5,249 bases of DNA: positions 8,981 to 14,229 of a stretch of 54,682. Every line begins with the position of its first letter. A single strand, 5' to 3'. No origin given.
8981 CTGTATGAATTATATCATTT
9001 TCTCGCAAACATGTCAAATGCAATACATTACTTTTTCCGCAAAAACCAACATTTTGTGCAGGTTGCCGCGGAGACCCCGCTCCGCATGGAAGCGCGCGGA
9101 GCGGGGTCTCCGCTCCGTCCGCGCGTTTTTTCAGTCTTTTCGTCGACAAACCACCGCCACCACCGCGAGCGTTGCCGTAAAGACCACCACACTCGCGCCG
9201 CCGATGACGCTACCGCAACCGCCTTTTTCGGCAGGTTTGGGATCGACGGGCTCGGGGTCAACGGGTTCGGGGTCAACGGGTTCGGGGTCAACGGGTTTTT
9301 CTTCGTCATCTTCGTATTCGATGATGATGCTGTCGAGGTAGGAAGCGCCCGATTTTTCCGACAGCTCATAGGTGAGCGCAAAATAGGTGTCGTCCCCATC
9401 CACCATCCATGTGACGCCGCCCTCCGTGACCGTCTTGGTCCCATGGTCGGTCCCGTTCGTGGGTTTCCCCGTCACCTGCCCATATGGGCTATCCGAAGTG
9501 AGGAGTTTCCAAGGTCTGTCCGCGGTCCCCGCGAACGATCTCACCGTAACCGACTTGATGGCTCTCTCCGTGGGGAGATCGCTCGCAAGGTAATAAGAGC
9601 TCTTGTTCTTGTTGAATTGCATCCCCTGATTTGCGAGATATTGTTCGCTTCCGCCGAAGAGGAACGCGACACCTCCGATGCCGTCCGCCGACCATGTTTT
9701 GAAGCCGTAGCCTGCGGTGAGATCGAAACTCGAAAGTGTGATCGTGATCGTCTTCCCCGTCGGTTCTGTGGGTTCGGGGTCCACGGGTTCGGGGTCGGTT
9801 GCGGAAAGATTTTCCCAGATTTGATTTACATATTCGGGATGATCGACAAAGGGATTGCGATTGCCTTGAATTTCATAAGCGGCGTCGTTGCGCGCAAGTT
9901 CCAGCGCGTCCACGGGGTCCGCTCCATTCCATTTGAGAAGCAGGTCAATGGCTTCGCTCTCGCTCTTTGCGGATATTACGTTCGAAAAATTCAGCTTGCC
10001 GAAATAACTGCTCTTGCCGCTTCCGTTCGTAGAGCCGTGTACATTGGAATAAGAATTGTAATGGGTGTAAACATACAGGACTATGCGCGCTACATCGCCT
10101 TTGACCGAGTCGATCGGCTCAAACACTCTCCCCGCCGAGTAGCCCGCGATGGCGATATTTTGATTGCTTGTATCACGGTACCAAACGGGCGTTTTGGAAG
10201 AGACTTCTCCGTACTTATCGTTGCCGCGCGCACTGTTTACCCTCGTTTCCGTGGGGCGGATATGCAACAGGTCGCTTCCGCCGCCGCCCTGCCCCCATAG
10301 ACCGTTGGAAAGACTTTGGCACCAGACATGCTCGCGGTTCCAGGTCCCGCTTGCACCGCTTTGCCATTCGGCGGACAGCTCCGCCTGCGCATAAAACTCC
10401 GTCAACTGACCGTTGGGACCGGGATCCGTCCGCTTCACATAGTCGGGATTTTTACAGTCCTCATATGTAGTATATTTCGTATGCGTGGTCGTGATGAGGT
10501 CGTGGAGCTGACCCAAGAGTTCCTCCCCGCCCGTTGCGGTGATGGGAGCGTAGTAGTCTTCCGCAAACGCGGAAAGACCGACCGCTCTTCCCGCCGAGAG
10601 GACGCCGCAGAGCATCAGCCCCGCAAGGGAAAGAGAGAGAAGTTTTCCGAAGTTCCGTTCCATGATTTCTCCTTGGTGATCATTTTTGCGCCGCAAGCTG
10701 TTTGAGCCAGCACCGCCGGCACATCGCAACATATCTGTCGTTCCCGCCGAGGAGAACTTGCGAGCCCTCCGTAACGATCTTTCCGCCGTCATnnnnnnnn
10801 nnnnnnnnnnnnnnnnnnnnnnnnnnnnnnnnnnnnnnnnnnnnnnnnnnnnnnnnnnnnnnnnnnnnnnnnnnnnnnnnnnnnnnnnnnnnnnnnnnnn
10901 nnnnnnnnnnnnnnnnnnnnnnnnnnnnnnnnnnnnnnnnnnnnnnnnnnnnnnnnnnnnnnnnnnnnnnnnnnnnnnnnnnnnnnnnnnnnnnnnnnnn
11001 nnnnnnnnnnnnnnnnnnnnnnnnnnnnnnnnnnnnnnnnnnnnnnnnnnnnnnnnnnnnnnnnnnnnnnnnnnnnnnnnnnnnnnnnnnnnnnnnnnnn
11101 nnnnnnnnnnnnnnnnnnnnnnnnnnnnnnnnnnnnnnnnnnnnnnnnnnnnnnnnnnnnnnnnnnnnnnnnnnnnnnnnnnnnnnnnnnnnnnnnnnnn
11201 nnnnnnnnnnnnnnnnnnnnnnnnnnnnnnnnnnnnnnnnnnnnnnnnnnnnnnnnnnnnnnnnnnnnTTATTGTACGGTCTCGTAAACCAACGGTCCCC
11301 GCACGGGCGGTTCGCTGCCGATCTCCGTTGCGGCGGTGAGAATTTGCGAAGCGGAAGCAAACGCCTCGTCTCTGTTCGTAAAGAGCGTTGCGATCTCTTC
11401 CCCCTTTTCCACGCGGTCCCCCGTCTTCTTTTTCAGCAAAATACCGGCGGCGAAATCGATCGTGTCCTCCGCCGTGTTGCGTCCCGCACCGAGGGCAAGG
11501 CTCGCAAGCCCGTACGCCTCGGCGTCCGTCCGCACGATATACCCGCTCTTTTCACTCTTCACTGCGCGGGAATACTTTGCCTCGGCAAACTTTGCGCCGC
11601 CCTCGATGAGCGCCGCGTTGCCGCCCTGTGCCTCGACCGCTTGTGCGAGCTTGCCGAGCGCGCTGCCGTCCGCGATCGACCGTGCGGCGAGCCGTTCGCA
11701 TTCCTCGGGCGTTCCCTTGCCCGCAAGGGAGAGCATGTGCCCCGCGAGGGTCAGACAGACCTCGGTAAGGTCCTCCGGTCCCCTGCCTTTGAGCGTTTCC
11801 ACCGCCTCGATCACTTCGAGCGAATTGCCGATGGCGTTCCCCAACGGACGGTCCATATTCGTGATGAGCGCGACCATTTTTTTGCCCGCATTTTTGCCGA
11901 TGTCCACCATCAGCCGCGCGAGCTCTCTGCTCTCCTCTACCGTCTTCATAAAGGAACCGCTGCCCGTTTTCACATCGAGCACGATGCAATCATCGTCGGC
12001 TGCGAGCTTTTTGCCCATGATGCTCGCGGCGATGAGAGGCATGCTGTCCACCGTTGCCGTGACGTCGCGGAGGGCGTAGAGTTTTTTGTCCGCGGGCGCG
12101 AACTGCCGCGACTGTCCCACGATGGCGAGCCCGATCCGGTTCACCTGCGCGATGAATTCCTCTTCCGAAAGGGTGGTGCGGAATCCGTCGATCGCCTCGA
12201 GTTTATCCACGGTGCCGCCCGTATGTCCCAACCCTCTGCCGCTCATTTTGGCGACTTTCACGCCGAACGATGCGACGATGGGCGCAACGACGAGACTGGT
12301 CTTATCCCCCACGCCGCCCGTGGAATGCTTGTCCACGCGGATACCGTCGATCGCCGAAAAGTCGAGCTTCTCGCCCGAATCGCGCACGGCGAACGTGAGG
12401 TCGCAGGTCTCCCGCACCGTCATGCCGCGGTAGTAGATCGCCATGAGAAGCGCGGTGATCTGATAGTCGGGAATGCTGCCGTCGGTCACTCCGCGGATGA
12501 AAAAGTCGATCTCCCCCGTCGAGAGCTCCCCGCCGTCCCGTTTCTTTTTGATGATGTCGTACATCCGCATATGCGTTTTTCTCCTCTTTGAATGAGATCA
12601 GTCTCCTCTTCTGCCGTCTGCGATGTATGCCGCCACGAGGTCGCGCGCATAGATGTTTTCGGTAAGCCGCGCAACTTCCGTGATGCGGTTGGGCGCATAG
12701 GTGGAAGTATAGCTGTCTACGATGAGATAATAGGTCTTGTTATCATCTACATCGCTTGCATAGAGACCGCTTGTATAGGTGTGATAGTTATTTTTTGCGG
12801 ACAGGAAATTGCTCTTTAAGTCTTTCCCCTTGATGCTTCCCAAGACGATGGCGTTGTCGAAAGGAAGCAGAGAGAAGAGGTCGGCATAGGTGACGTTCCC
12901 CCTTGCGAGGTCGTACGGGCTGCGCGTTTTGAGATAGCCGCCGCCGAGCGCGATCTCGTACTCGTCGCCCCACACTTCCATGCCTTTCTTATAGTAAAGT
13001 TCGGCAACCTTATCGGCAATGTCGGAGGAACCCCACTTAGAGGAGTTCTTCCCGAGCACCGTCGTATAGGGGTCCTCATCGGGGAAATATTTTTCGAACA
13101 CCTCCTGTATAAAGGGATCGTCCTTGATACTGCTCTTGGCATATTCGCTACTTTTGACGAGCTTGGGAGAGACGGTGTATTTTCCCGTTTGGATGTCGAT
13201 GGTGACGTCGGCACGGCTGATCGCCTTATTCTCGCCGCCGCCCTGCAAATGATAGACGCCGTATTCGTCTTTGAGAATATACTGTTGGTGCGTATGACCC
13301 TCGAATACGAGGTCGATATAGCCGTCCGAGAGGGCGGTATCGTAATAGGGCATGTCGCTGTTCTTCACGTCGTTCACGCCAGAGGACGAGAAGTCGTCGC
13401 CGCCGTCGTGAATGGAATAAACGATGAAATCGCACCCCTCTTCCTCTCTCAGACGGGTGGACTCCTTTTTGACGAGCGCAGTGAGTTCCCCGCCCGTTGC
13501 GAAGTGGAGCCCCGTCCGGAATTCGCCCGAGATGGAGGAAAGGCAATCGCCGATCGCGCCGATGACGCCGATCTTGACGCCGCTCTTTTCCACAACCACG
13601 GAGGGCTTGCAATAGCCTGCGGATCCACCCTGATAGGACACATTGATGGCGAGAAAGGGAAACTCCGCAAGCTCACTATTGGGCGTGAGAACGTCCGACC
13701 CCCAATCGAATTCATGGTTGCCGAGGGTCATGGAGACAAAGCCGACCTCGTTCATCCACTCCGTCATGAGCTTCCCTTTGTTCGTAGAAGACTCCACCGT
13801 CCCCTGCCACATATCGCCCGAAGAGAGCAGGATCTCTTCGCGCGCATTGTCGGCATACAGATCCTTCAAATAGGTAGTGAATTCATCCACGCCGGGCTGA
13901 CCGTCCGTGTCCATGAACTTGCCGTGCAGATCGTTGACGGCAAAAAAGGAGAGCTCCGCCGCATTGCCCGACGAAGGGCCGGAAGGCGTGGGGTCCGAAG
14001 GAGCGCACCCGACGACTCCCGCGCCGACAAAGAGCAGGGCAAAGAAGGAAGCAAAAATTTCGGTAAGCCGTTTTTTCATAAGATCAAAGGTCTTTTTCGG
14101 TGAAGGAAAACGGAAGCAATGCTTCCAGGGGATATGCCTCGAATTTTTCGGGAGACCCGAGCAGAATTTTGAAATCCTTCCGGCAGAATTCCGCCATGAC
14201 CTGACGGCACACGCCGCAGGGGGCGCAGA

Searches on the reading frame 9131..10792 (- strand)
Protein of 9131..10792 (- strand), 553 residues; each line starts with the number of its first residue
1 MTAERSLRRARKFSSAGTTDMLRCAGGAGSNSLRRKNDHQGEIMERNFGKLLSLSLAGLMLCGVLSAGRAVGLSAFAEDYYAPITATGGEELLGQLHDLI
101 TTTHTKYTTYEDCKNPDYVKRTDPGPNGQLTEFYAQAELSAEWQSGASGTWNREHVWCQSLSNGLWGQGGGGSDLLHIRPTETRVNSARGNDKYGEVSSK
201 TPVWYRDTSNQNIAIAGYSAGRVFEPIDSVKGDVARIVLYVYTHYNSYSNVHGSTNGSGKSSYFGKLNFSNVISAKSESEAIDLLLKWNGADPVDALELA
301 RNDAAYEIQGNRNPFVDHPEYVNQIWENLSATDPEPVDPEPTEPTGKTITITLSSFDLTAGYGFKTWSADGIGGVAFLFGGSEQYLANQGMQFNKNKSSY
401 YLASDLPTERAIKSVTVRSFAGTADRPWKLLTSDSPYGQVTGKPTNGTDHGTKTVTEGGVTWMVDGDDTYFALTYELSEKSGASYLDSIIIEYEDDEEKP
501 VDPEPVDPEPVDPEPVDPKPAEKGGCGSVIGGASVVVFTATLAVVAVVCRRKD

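Call 28: search_protein_families(library=pfam, max_evalue=0.001, proteins=[window:9131-10792:-])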
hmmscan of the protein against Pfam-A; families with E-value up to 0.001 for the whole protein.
window:9131-10792:- (553 aa): 1 family
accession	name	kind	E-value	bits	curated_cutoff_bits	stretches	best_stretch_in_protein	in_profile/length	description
PF04231.19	Endonuclease_1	-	2.5e-38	132.6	25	1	96-320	24-235/235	Endonuclease I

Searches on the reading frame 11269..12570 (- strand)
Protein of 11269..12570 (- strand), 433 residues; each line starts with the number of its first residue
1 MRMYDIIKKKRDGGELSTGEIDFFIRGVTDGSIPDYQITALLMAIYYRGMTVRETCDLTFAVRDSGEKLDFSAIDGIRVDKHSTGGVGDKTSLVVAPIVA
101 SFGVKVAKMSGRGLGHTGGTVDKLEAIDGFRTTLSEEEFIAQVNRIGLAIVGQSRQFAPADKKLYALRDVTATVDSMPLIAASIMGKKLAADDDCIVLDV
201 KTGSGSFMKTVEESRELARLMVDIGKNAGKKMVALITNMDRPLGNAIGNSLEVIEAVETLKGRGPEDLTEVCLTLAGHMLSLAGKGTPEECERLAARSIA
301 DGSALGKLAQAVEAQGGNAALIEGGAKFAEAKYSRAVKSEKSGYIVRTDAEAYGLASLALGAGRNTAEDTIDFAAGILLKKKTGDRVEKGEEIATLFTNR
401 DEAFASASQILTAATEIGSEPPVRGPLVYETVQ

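Call 28: search_protein_families(library=pfam, max_evalue=0.001, proteins=[window:11269-12570:-])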
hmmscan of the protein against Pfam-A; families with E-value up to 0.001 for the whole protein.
window:11269-12570:- (433 aa): 3 families
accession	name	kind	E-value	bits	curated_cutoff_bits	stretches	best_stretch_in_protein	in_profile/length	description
PF00591.27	Glycos_transf_3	-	1.9e-43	149.4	27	1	78-305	4-253/253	Glycosyl transferase family, a/b domain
PF02885.22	Glycos_trans_3N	-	6.2e-22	77.6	26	1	5-66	2-63/63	Glycosyl transferase family, helical bundle domain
PF07831.19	PYNP_C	-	3.5e-21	75.1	27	1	344-417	1-74/75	Pyrimidine nucleoside phosphorylase C-terminal domain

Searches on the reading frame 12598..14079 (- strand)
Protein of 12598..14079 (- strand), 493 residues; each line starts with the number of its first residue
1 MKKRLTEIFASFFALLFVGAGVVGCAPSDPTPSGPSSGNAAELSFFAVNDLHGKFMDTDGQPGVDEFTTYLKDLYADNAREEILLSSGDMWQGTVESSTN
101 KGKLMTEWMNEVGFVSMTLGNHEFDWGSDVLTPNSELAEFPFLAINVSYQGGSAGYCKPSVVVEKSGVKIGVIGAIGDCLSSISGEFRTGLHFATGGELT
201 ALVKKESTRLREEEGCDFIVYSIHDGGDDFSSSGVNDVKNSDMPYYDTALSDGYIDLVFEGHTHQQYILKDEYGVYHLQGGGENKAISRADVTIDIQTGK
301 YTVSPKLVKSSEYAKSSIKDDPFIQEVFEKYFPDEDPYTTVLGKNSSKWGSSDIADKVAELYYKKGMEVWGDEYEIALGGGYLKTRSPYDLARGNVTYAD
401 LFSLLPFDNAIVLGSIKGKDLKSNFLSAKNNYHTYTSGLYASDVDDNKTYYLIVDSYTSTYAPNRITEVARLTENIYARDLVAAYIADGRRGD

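Call 28: search_protein_families(library=pfam, max_evalue=0.001, proteins=[window:12598-14079:-])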
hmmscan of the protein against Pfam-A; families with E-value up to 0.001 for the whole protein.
window:12598-14079:- (493 aa): 2 families
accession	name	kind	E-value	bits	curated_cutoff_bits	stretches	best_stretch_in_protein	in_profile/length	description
PF02872.23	5_nucleotid_C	-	5e-08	33.7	23.6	1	386-427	49-88/158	5'-nucleotidase, C-terminal domain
PF00149.33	Metallophos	-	3.3e-06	28.1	21.5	1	45-265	3-190/191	Calcineurin-like phosphoesterase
